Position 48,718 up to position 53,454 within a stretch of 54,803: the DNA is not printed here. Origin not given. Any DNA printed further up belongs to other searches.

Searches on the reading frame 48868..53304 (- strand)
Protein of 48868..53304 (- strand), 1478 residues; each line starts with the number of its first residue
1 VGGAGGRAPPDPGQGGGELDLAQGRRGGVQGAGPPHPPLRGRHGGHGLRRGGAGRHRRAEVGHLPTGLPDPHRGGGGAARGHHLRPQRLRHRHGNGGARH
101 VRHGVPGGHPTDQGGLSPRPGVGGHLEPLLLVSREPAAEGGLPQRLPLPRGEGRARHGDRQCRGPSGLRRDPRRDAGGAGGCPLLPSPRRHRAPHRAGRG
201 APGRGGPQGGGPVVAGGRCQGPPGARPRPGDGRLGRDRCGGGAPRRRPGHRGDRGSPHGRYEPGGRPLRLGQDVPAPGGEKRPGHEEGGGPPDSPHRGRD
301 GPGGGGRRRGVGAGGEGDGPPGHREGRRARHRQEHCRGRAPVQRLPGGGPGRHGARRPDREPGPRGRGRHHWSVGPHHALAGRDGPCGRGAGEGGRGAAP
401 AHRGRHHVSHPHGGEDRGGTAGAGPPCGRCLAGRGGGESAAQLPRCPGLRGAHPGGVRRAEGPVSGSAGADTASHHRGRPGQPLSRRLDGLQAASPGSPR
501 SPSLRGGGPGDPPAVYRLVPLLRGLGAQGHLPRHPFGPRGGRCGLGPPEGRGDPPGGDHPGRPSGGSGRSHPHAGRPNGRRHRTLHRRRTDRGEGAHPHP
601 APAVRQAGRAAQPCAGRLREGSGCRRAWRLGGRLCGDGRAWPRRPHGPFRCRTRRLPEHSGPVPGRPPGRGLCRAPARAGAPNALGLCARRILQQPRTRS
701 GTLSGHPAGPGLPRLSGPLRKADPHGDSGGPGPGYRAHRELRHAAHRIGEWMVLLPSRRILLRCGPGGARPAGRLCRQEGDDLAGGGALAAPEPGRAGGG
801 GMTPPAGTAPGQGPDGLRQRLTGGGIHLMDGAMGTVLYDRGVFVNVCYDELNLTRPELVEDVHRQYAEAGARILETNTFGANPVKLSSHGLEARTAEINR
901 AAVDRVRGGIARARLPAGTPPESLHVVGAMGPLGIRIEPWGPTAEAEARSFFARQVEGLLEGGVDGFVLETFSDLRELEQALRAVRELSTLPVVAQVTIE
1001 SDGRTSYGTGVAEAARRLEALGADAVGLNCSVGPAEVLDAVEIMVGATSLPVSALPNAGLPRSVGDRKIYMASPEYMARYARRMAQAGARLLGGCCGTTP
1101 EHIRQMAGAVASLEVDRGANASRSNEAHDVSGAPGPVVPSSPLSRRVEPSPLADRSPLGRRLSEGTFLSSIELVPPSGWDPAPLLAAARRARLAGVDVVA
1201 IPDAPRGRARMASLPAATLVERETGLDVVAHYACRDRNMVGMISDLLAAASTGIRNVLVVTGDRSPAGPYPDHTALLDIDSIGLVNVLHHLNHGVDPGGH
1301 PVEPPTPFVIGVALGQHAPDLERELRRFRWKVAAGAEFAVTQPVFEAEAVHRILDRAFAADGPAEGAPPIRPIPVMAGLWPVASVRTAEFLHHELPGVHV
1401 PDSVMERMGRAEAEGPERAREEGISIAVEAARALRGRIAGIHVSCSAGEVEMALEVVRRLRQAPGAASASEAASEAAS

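Call 8: search_protein_families(library=pfam, proteins=[window:48868-53304:-])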
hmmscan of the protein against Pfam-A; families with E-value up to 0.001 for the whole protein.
window:48868-53304:- (1478 aa): 2 families
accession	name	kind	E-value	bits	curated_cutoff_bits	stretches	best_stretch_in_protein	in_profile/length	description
PF02574.22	S-methyl_trans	-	3.8e-68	230.9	22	1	828-1110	2-283/283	Homocysteine S-methyltransferase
PF02219.23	MTHFR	-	8.1e-26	91.4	24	1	1160-1443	4-270/287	Methylenetetrahydrofolate reductase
